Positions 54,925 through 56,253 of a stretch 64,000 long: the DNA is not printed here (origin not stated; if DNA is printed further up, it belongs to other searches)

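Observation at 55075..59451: Repeat-bracketed three-gene cassette: 3-TM membrane protein, signal-less SH3b-S8 peptidase, 732-aa exported barrel-tailed protein (candidate uncharacterised system)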

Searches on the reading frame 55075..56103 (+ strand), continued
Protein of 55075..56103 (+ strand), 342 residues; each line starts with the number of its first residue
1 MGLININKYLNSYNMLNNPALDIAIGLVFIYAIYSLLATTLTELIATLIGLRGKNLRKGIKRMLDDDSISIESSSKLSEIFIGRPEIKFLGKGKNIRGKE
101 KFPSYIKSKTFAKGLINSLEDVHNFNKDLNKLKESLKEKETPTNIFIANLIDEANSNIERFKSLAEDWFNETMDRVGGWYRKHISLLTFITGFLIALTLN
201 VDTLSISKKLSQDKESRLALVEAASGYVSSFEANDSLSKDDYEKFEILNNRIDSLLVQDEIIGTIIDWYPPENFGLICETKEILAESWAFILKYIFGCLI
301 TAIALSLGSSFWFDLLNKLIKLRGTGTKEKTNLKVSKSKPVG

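Call 70: search_protein_families(library=padloc, alignment_id=A7, max_evalue=0.00001)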
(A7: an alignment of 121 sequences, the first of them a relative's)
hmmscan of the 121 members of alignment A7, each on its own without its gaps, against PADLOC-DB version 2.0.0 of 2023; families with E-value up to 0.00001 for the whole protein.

A. member 1, L006:111-572:- (153 aa): 0 families

B. families by the number of members that match (of 121 scanned): 101 families (the first 25 are shown)
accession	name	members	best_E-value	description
PDLC04134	mad2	2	5.1e-13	mads_2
PDLC03014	subtilase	2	1e-10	-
PDLC02945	RT_III-A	1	2.3e-125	-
PDLC01995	RtcR_PspF2--CARF_AAA_HTH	1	3e-98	-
PDLC02944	RT_III-A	1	1.7e-85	-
PDLC02946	RT_III-A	1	1.1e-82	-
PDLC02956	RT_XIII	1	2.1e-78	-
PDLC02943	RT_III-A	1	4.4e-69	-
PDLC02941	RT_II-A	1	8.4e-69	-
PDLC02942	RT_III-A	1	1.2e-65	-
PDLC02949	RT_other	1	2.5e-65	-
PDLC03740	RT_outgroup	1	1.4e-64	retron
PDLC02960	RT-Protease_XI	1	1.4e-62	single gene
PDLC02959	RT-Protease_XI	1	2.8e-62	single gene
PDLC02961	RT-TIR_XII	1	8.3e-59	single gene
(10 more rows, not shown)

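Call 71: search_solved_structures(query=A3, max_evalue=1)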
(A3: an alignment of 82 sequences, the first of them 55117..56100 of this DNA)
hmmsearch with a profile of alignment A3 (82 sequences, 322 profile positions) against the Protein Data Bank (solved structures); distinct sequences matched with E-value up to 1: 3.
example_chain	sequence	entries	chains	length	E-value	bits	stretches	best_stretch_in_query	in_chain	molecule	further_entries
5ffa_A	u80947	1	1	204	0.019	17.7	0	110-157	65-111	CopM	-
5fej_A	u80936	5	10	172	0.023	17.5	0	111-157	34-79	CopM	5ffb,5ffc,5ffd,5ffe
9b0x_M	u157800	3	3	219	0.85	12.3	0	75-152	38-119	ATP synthase subunit d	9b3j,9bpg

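Call 81: fold_search(model_id=the predicted structure, library=viral)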
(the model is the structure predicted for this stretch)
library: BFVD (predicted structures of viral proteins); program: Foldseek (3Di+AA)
matches with E <= 10: 105; with E <= 0.001: 0
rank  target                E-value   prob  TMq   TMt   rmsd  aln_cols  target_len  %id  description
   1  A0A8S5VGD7            7.5e-01  0.05  0.10  0.09  30.8       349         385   14  Uncharacterized protein [Myoviridae sp. ctkfK18]
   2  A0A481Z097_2          7.8e-01  0.06  0.13  0.07  31.4       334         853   11  Ankyrin repeat protein [Mimivirus LCMiAC01]
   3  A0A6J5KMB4            1.4e+00  0.06  0.12  0.11  29.1       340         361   10  Uncharacterized protein [uncultured Caudovirales phage]
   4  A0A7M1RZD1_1          1.6e+00  0.04  0.10  0.04  35.9       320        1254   16  Uncharacterized protein [uncultured phage cr127_1]
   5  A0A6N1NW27            2.0e+00  0.03  0.13  0.12  38.5       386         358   13  Putative ORFan [Tupanvirus deep ocean]
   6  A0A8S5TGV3            2.0e+00  0.03  0.13  0.06  37.8       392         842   12  Uncharacterized protein [Myoviridae sp. ctIty1]
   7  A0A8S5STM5            2.1e+00  0.06  0.13  0.12  28.6       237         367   12  Minor capsid protein [Siphoviridae sp. ctFRY1]
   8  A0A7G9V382            2.1e+00  0.04  0.14  0.13  34.6       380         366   10  Tellurite resistance protein [Pseudomonas phage phiPsa397]
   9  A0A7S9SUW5            2.2e+00  0.03  0.13  0.12  32.5       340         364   14  (no name in the UniProt tables at hand)
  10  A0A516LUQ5            2.4e+00  0.03  0.12  0.10  32.0       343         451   11  (no name in the UniProt tables at hand)
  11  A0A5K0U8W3            2.7e+00  0.04  0.16  0.09  26.6       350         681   12  ABC transporter domain-containing protein [Yasminevirus sp. GU-2018]
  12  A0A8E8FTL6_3          2.7e+00  0.03  0.12  0.05  26.5       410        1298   11  Polyprotein [Bemisia tabaci pesti-like virus 1]
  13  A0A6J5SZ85            2.8e+00  0.03  0.13  0.08  23.4       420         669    8  Uncharacterized protein [uncultured Caudovirales phage]
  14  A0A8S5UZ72            2.9e+00  0.06  0.18  0.10  24.7       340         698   13  Spherulation-specific family 4 [Siphoviridae sp. ctPNJ4]
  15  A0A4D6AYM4            2.9e+00  0.04  0.12  0.06  30.5       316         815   11  (no name in the UniProt tables at hand)
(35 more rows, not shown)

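Call 83: search_protein_families(library=pfam, proteins=[L027:9228-11156:+, L055:9622-11001:+, L035:9257-10396:+, L035:10460-10921:+, L042:9380-10237:+, L087:7040-9988:+, L088:7180-7989:+, L050:3045-6968:+, L087:387-3995:+, L086:6042-7130:+], max_evalue=0.01)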
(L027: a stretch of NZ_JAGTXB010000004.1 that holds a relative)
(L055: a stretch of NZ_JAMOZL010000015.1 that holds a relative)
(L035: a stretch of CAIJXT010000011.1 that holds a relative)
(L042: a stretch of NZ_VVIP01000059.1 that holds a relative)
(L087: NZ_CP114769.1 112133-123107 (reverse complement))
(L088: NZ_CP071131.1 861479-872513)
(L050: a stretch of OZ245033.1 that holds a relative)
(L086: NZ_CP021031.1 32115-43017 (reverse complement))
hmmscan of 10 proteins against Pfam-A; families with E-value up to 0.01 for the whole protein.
L027:9228-11156:+ (643 aa): 0 families

L055:9622-11001:+ (460 aa): 0 families

L035:9257-10396:+ (380 aa): 0 families

L035:10460-10921:+ (154 aa): 0 families

L042:9380-10237:+ (286 aa): 1 family
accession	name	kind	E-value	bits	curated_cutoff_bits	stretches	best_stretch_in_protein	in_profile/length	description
PF00656.27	Peptidase_C14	-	2e-32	113.2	21.4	1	19-275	2-225/233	Caspase domain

L087:7040-9988:+ (983 aa): 2 families
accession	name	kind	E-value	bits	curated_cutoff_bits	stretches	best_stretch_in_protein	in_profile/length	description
PF00082.27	Peptidase_S8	-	4.9e-22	79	21.8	1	574-848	6-288/288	Subtilase family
PF13365.12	Trypsin_2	-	1.1e-13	52.5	27.6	1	116-282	1-144/144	Trypsin-like peptidase domain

L088:7180-7989:+ (270 aa): 1 family
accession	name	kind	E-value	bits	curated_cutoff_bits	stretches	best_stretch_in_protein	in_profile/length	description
PF01471.23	PG_binding_1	-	1.1e-16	61.2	23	1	13-67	3-57/57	Putative peptidoglycan binding domain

L050:3045-6968:+ (1308 aa): 2 families
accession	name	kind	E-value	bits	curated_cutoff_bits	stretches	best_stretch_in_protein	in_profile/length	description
PF05345.18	He_PIG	-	6.2e-09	36.6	24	1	833-920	2-95/96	Putative Ig domain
PF00041.27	fn3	-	0.00086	19.9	25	1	924-1007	2-80/84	Fibronectin type III domain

L087:387-3995:+ (1203 aa): 4 families
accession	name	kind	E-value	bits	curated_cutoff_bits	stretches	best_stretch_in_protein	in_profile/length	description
PF00041.27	fn3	-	3.9e-07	30.6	25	0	619-648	48-76/84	Fibronectin type III domain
PF16656.11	Pur_ac_phosph_N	-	3e-05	24.9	30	1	603-655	43-93/93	Purple acid Phosphatase, N-terminal domain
PF00754.31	F5_F8_type_C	-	0.00025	21.6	28.2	0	990-1085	13-106/127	F5/8 type C domain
PF16974.11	NAR2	-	0.0071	16.3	26.6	0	615-651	88-126/142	High-affinity nitrate transporter accessory, Ig-like domain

L086:6042-7130:+ (363 aa): 1 family
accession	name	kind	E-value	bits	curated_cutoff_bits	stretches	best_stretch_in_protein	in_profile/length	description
PF10009.15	DUF2252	-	6.2e-24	85.2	22.3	1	24-129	5-107/392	Uncharacterized protein conserved in bacteria (DUF2252)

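Call 102: find_related_loci(query=A1, collection=viral_contigs, flank=6000)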
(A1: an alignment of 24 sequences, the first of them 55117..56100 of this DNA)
Query A1 (328 aa) in viral_contigs; peptide patterns used: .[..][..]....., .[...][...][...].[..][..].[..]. (x = any residue, [..] = any of these).
21 stretches matched a pattern; 1 encode a relative of the query (tblastn E <= 1e-3); 1 distinct loci.
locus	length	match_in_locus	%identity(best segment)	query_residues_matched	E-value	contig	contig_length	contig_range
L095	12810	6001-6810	30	6-316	9e-34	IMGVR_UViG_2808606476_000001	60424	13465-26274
